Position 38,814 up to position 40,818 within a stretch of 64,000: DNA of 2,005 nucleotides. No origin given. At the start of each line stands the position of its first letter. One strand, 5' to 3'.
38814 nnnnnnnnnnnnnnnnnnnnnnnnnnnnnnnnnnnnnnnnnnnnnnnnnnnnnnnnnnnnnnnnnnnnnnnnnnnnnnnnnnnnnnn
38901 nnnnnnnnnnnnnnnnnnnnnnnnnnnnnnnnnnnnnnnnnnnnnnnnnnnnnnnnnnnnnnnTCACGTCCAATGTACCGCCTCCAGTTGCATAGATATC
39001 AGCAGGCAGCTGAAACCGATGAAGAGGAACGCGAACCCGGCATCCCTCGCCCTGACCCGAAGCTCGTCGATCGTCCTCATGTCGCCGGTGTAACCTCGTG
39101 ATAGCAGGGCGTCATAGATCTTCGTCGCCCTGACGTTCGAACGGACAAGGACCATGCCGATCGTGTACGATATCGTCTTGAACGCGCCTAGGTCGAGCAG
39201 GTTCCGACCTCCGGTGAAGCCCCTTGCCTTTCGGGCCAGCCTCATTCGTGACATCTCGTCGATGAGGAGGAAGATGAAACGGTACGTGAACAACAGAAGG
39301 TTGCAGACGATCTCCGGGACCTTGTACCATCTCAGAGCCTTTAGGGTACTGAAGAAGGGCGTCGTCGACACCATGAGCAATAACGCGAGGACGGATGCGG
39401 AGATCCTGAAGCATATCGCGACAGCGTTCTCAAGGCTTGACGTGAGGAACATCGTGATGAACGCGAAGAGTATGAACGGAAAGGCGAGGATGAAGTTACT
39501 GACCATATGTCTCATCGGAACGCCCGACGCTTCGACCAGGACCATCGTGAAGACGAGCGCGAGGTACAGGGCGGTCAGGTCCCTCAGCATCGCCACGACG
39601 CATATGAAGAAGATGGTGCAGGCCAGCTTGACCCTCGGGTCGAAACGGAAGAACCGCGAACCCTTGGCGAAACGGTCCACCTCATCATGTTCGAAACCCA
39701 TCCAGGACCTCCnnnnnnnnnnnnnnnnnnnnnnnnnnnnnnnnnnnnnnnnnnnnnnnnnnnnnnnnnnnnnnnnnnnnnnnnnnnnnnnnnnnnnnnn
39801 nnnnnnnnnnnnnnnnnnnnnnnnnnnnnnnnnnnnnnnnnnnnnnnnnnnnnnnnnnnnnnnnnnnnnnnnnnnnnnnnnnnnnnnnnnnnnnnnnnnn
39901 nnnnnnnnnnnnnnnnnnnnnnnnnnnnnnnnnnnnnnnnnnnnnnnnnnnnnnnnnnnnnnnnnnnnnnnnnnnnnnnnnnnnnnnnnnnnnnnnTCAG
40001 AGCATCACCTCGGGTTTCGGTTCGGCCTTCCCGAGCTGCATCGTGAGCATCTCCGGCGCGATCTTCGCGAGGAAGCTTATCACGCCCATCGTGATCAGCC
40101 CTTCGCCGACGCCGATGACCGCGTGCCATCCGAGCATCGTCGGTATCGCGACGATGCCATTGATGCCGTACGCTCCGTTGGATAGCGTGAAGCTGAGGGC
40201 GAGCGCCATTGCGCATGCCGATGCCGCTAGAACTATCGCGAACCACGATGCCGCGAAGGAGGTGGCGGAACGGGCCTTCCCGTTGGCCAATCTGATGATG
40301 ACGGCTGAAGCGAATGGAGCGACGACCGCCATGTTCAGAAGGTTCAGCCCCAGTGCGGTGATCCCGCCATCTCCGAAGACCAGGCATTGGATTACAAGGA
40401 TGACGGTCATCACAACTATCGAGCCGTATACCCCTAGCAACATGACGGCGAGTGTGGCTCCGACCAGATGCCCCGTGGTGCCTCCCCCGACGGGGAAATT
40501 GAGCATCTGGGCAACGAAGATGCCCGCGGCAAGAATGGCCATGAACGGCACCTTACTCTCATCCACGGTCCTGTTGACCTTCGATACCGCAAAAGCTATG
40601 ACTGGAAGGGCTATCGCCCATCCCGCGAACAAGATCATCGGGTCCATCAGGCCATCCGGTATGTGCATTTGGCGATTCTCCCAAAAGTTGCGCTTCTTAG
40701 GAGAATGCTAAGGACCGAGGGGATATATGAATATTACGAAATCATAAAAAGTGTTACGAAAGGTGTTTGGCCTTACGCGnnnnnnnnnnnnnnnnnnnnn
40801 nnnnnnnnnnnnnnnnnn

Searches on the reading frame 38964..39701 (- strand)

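Call 3: search_protein_families(library=pfam, proteins=[window:38964-39701:-], max_evalue=0.01)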
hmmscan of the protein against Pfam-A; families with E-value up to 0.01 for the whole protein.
window:38964-39701:- (245 aa): 1 family
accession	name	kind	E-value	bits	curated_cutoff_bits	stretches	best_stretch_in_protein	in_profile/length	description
PF02361.21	CbiQ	-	3.4e-24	86.1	25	1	18-207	6-211/216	Cobalt transport protein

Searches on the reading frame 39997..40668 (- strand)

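Call 3: search_protein_families(library=pfam, proteins=[window:39997-40668:-], max_evalue=0.01)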
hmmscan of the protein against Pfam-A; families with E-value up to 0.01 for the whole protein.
window:39997-40668:- (223 aa): 1 family
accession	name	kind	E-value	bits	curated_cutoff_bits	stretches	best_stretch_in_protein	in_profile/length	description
PF01891.21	CbiM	-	4.3e-56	190.5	23.1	1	2-207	1-205/205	Cobalt uptake substrate-specific transmembrane region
